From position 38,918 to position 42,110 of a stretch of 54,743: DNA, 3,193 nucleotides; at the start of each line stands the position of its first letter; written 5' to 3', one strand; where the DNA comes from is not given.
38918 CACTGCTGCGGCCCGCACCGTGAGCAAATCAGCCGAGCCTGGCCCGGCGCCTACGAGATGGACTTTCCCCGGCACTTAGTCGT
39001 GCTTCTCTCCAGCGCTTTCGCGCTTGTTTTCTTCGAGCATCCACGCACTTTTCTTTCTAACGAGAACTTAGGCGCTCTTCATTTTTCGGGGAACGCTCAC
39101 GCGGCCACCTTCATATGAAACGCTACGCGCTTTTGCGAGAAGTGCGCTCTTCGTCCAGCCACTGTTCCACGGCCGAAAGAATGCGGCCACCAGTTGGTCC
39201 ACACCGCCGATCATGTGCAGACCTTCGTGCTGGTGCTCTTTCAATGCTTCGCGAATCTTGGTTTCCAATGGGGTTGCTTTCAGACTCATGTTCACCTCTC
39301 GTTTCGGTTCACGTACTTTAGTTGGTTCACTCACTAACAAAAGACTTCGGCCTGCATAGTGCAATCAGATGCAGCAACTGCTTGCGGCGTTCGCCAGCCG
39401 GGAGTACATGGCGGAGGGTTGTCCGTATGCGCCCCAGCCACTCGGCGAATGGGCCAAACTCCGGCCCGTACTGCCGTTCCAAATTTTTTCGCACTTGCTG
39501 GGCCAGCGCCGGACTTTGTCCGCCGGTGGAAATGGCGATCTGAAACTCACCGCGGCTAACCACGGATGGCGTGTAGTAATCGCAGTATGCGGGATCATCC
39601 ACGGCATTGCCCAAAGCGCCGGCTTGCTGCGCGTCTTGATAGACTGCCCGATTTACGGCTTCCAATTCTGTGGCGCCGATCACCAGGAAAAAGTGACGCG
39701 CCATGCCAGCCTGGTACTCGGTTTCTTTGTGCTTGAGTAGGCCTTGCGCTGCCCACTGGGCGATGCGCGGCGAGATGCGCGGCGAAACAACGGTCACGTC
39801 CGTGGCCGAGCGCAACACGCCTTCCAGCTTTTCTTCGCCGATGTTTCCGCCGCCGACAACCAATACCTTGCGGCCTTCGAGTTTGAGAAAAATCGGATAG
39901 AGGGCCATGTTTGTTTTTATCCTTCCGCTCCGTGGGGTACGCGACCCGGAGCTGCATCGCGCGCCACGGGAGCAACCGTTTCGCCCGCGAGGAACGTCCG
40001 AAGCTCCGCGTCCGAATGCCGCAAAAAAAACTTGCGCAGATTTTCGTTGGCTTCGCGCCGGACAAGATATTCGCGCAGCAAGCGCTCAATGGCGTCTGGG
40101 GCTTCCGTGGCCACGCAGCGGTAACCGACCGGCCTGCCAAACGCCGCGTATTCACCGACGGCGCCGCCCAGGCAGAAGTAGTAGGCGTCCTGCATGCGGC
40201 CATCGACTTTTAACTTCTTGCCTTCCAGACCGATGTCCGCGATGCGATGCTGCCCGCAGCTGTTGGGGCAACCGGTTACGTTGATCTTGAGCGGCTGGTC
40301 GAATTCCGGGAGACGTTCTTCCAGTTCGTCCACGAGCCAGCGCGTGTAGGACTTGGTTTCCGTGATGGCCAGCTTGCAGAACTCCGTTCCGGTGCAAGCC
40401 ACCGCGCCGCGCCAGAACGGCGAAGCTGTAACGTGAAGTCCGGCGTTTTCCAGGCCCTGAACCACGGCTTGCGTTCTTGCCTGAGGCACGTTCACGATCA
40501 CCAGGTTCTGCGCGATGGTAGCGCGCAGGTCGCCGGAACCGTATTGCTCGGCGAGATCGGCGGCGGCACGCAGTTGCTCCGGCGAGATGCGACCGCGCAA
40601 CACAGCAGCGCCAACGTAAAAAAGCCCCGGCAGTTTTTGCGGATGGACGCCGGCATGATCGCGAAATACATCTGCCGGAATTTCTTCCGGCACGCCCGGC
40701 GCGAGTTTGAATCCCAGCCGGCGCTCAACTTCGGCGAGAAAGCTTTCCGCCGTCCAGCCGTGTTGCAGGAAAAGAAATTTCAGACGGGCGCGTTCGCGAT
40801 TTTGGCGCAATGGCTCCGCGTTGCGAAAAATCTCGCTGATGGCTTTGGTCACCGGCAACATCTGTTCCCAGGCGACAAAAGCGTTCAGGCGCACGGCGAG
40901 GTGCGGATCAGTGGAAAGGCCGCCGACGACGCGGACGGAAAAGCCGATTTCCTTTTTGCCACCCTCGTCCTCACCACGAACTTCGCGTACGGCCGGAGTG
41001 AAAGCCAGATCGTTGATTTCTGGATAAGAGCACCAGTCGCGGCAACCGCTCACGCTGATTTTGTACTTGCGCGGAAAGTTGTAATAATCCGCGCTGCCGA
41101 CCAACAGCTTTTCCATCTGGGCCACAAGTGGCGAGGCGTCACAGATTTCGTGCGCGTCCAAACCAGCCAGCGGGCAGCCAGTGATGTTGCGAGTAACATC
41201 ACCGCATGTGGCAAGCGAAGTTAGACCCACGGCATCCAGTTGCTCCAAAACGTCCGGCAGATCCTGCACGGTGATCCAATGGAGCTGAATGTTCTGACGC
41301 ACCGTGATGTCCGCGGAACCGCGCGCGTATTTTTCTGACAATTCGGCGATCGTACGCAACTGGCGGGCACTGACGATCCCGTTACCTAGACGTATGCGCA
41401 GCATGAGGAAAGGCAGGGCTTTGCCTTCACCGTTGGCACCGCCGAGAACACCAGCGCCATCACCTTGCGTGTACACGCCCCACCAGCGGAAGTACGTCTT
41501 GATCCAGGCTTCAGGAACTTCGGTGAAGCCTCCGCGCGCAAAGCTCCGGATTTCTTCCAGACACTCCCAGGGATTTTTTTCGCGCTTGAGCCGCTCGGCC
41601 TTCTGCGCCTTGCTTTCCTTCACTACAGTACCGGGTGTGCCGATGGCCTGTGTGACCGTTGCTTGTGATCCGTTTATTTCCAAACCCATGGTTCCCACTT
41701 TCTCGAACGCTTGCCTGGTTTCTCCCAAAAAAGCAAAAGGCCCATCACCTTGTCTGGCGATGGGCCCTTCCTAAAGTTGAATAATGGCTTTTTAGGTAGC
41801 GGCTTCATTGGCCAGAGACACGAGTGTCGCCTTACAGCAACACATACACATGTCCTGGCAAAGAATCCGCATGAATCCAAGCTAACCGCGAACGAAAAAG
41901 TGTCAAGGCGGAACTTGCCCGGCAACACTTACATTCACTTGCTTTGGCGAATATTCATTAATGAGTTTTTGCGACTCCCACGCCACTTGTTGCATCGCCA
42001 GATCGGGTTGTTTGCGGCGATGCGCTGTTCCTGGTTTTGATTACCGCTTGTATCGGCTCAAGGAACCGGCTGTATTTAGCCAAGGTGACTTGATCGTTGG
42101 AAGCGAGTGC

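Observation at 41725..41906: Cys-rich leader peptide attenuator in front of the sulfite reductase/siroheme operon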

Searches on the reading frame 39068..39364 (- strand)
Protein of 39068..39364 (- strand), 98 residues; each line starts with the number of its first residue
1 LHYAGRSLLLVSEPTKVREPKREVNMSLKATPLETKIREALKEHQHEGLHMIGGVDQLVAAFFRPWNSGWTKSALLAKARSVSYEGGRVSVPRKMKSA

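Call 39: search_protein_families(library=pfam, proteins=[window:39068-39364:-])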
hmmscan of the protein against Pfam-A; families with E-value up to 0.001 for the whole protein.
window:39068-39364:- (98 aa): 0 families

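Call 40: search_protein_families(library=ncbifam, proteins=[window:39068-39364:-])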
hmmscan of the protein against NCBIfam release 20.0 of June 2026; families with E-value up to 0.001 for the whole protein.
window:39068-39364:- (98 aa): 0 families

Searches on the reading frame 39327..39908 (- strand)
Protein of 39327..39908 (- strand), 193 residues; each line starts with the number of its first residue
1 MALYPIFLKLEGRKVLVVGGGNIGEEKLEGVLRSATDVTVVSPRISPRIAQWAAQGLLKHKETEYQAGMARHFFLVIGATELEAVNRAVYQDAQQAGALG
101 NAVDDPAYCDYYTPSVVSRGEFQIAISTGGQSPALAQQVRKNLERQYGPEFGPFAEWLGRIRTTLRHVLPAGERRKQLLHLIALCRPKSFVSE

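Call 39: search_protein_families(library=pfam, proteins=[window:39327-39908:-])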
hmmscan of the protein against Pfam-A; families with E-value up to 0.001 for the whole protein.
window:39327-39908:- (193 aa): 2 families
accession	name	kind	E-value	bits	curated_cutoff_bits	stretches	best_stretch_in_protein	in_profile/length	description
PF13241.12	NAD_binding_7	-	4.4e-27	95.1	22.1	1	6-115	1-104/104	Putative NAD(P)-binding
PF14824.11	Sirohm_synth_M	-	5.2e-11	42.3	25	1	119-146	1-28/28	Sirohaem biosynthesis protein central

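Call 40: search_protein_families(library=ncbifam, proteins=[window:39327-39908:-])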
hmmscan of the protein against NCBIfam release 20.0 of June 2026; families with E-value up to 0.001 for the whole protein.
window:39327-39908:- (193 aa): 5 families
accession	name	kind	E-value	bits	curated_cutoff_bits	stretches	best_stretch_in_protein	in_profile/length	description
TIGR01470.1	cysG_Nterm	subfamily_domain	5.4e-44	150.3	62.3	1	4-177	1-174/205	siroheme synthase, N-terminal domain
NF007922.1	PRK10637.1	equivalog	3.2e-43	148.3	400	1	4-178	2-178/450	siroheme synthase CysG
NF005222.0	PRK06718.1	equivalog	2.1e-33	115.6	204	1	3-181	2-179/203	NAD(P)-binding protein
NF005223.0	PRK06719.1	equivalog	3.5e-18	65.8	223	1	3-144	4-141/157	precorrin-2 dehydrogenase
NF004045.0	PRK05562.1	equivalog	8.5e-11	41.7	181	1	11-182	24-190/225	NAD(P)-dependent oxidoreductase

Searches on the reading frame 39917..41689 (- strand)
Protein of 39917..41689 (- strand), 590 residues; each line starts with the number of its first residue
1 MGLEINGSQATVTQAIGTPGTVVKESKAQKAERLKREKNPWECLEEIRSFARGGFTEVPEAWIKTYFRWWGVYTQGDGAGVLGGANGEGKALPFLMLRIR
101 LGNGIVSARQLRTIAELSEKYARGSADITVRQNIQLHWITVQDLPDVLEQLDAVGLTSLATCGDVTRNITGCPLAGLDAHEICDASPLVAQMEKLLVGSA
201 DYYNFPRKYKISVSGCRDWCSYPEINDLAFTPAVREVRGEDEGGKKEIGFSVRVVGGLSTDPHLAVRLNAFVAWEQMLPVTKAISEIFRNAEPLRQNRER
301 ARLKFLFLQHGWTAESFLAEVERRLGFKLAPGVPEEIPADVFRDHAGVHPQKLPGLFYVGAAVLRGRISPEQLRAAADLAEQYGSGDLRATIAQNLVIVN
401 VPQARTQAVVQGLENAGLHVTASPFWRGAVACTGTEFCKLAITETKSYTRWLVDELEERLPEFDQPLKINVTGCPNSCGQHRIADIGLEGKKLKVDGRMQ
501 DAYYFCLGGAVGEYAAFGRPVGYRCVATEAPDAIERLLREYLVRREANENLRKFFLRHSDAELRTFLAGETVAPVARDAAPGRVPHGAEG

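Call 9: find_related_loci(query=window:39917-41689:-, collection=genome_contigs, flank=4000)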
Query window:39917-41689:- (590 aa) in genome_contigs; peptide patterns used: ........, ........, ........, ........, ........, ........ (x = any residue, [..] = any of these).
599 stretches matched a pattern (row limit reached: there are more); 592 encode a relative of the query (tblastn E <= 1e-3); the best 80 are kept; 80 distinct loci.
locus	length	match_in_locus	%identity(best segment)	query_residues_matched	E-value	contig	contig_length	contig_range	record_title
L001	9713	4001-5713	82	15-590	0e+0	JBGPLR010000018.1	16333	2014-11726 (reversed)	MAG: Terriglobia bacterium isolate OBJ_0618_7090110_257 k141_8276535_length_16333_cov_11.0004, whole genome shotgun sequ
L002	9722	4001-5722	76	13-590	0e+0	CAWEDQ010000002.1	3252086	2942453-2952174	MAG: Terriglobia bacterium isolate MFD04967.bin.1.53 genome assembly, contig: contig_15123, whole genome shotgun sequenc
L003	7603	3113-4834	75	12-590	0e+0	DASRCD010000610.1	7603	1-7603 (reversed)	MAG TPA_asm: Candidatus Angelobacter sp. isolate SMAG_U9944 k141_700206, whole genome shotgun sequence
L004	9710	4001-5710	74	16-590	0e+0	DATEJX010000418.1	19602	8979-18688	MAG TPA_asm: Candidatus Angelobacter sp. isolate SMAG_U8875 k141_1885077, whole genome shotgun sequence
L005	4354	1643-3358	73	14-590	0e+0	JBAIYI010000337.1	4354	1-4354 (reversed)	MAG: Terriglobales bacterium isolate bin_71_1 c_000021853684, whole genome shotgun sequence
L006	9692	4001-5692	75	22-590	0e+0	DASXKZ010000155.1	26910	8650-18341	MAG TPA_asm: Candidatus Angelobacter sp. isolate SMAG_U5289 k141_2177050, whole genome shotgun sequence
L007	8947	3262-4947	74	24-590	0e+0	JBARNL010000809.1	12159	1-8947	MAG: Candidatus Angelobacter sp. isolate MFD06411_ilm_asm_bin1 k127_64424, whole genome shotgun sequence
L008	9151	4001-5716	74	13-590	0e+0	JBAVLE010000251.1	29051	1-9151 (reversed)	MAG: Candidatus Angelobacter sp. isolate MFD07139_ilm_asm_bin4 k127_80401, whole genome shotgun sequence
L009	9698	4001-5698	74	20-590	0e+0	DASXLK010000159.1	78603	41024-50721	MAG TPA_asm: Candidatus Angelobacter sp. isolate SMAG_U5300 k141_1967266, whole genome shotgun sequence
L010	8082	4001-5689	73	23-590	0e+0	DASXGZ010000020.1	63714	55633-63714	MAG TPA_asm: Candidatus Angelobacter sp. isolate SMAG_U5179 k141_3341429, whole genome shotgun sequence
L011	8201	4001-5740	69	1-590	0e+0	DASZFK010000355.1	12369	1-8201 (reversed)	MAG TPA_asm: Candidatus Angelobacter sp. isolate SMAG_U6520 k141_1447506, whole genome shotgun sequence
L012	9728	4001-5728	70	3-590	0e+0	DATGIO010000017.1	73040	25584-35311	MAG TPA_asm: Candidatus Angelobacter sp. isolate SMAG_U9809 k141_1347549, whole genome shotgun sequence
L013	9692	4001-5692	67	22-590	0e+0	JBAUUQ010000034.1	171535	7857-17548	MAG: Terriglobales bacterium isolate MFD05931_ilm_asm_bin20 k127_346238, whole genome shotgun sequence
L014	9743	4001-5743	72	2-589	0e+0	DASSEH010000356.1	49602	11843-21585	MAG TPA_asm: Candidatus Angelobacter sp. isolate SMAG_U972 k141_769148, whole genome shotgun sequence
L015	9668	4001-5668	71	25-589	0e+0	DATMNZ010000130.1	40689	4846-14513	MAG TPA_asm: Candidatus Saccharimonadales bacterium isolate SMAG_U12863 k141_2200155, whole genome shotgun sequence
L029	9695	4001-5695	64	21-590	0e+0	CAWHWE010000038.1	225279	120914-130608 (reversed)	MAG: uncultured Acidobacteriota bacterium isolate MFD04492.bin.1.130 genome assembly, contig: contig_20716, whole genome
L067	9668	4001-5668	61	23-587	0e+0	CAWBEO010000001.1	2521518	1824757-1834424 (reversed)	MAG: uncultured Acidobacteriaceae bacterium isolate MFD01223.bin.1.4 genome assembly, contig: contig_1248, whole genome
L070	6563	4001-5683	61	24-589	0e+0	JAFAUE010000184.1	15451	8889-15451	MAG: Acidobacteriota bacterium isolate CP_BM_RX_2 BM_RX_k147_5379823, whole genome shotgun sequence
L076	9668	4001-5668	61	23-587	0e+0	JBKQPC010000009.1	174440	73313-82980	MAG: Terracidiphilus sp. isolate LAWAr2D2E2F__bin_95 LAWAr2D2E2F_000000079391, whole genome shotgun sequence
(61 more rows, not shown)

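Call 39: search_protein_families(library=pfam, proteins=[window:39917-41689:-])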
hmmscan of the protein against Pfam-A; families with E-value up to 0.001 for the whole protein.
window:39917-41689:- (590 aa): 2 families
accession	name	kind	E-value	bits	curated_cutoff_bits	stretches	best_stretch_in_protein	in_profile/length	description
PF01077.27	NIR_SIR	-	2.5e-43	147.7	27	2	163-328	2-157/158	Nitrite and sulphite reductase 4Fe-4S domain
PF03460.22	NIR_SIR_ferr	-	4.9e-39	132.4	24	2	94-153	9-68/69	Nitrite/Sulfite reductase ferredoxin-like half domain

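Call 40: search_protein_families(library=ncbifam, proteins=[window:39917-41689:-])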
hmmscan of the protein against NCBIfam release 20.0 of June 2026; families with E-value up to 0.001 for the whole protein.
window:39917-41689:- (590 aa): 11 families
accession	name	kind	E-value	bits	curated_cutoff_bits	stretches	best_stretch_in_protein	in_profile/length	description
NF007125.0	PRK09566.1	equivalog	6.3e-118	394.4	594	1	22-540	6-504/513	ferredoxin--nitrite reductase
NF007126.0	PRK09567.1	equivalog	4.9e-109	365.1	523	1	23-571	60-591/595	NirA family protein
NF010029.0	PRK13504.1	equivalog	8.1e-59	199.4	457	2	205-559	215-562/575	NADPH-dependent assimilatory sulfite reductase hemoprotein subunit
TIGR02435.1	CobG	equivalog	1e-56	192.6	234.8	1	95-491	18-384/388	precorrin-3B synthase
TIGR02041.1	CysI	equivalog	3.1e-42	144.8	756.55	2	205-558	194-538/541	assimilatory sulfite reductase (NADPH) hemoprotein subunit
TIGR02042.1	sir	equivalog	2.3e-38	131.7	731.5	2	204-566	222-577/581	sulfite reductase, ferredoxin dependent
TIGR02066.1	dsrB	equivalog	1e-22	80.6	341.5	2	357-491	31-168/341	dissimilatory-type sulfite reductase subunit beta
TIGR02912.1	sulfite_red_C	equivalog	1e-20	74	324.1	2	366-490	30-160/314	sulfite reductase subunit C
TIGR02374.1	nitri_red_nirB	equivalog_domain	1.8e-20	73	578.35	2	103-228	568-688/794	nitrite reductase large subunit NirB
TIGR02064.1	dsrA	equivalog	2.9e-17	62.6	392.85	2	369-490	95-221/402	dissimilatory-type sulfite reductase subunit alpha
NF011565.0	PRK14989.1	subfamily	4.5e-07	28.3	883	0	101-227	571-692/847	nitrite reductase large subunit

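Call 49: search_protein_families(library=pfam, proteins=[L067:1914-3416:-, L067:686-1630:-, L070:2890-3972:+, L076:2083-3204:-, L029:8348-9694:+])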
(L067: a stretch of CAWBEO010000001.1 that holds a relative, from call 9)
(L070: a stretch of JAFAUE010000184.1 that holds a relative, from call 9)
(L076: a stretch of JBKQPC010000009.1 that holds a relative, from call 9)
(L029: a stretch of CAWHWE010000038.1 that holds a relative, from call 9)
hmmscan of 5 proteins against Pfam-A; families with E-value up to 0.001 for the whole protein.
L067:1914-3416:- (500 aa): 1 family
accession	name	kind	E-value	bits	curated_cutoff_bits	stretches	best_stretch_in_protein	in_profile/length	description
PF13372.12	Alginate_exp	-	5.7e-48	164.1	25.2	1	98-484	2-389/395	Alginate export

L067:686-1630:- (314 aa): 1 family
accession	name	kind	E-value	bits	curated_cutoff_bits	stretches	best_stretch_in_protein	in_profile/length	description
PF01507.26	PAPS_reduct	-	4e-49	167.4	22.5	1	43-268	2-174/175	Phosphoadenosine phosphosulfate reductase domain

L070:2890-3972:+ (360 aa): 1 family
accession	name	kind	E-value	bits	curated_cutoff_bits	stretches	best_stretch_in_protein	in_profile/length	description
PF03601.19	Cons_hypoth698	-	3.9e-79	266.2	24.5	1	23-335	1-303/304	Conserved hypothetical protein 698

L076:2083-3204:- (373 aa): 1 family
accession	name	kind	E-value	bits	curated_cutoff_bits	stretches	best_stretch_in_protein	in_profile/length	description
PF03601.19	Cons_hypoth698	-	1.9e-77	260.6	24.5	1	37-348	2-303/304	Conserved hypothetical protein 698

L029:8348-9694:+ (449 aa): 4 families
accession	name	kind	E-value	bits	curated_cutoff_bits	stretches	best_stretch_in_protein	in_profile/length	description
PF25183.1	OMP_b-brl_4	-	1.1e-37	130.4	30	1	294-446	1-181/838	Outer membrane beta barrel domain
PF13620.12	CarboxypepD_reg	-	8.4e-17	61.7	32.3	1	72-151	1-81/82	Carboxypeptidase regulatory-like domain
PF07715.20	Plug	-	4.6e-05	24.3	23.9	1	180-286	12-102/107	TonB-dependent Receptor Plug Domain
PF13715.12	CarbopepD_reg_2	-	0.00043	20.7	32.2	1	73-151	1-76/88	CarboxypepD_reg-like domain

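Call 60: find_related_loci(query=L067:686-1630:-, collection=metagenome_contigs, flank=4500)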
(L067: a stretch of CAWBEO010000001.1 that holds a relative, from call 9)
Query L067:686-1630:- (314 aa) in metagenome_contigs; peptide patterns used: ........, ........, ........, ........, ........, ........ (x = any residue, [..] = any of these).
600 stretches matched a pattern (row limit reached: there are more); 598 encode a relative of the query (tblastn E <= 1e-3); the best 80 are kept; 80 distinct loci.
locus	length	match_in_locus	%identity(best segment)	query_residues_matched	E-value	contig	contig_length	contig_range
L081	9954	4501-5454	90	1-314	0e+0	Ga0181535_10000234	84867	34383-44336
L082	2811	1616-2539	92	12-314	0e+0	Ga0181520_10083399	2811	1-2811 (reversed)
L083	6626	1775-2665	95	18-314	0e+0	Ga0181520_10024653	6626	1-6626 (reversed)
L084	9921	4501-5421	89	8-314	0e+0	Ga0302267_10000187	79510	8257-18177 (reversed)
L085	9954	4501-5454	87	7-314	0e+0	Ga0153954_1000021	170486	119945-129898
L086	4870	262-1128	92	26-314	0e+0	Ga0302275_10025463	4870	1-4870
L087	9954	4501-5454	83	1-314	0e+0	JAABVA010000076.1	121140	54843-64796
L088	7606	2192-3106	77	6-314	1e-165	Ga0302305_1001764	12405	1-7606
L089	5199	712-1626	77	6-314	2e-168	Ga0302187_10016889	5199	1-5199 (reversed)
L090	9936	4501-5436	78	6-314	6e-165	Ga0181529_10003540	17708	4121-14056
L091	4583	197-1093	78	17-314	8e-166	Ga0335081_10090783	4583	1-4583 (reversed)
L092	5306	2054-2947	75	18-314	8e-161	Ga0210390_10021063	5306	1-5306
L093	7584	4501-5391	76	19-314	3e-157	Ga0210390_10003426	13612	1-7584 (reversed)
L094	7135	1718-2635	75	9-314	8e-157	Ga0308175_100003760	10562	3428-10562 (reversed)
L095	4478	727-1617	76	18-314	9e-160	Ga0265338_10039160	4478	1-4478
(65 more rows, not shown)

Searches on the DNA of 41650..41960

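Call 15: search_rna_families(source=window, start=41650, end=41960, threshold=evalue, max_evalue=10)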
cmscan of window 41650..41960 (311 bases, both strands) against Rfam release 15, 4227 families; matches with E-value up to 10: 4.
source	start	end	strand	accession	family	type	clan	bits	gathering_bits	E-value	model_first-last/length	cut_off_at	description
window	41714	41873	-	RF01602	plasmodium_snoR27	Gene; snRNA; snoRNA; HACA-box;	-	20.2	50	1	1-143/143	no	small nucleolar RNA snoR27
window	41727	41771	-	RF00489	ctRNA_p42d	Gene; antisense;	-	14.4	50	2.8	1-46/46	no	ctRNA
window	41721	41780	-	RF04186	mir-278_2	Gene; miRNA;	-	13.5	70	6.7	1-79/79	no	mir-278_2 microRNA precursor family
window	41899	41941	-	RF02086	Yar_2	Gene; lncRNA;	-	13.1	50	1.7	1-74/74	no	Yellow-achaete intergenic RNA conserved region 2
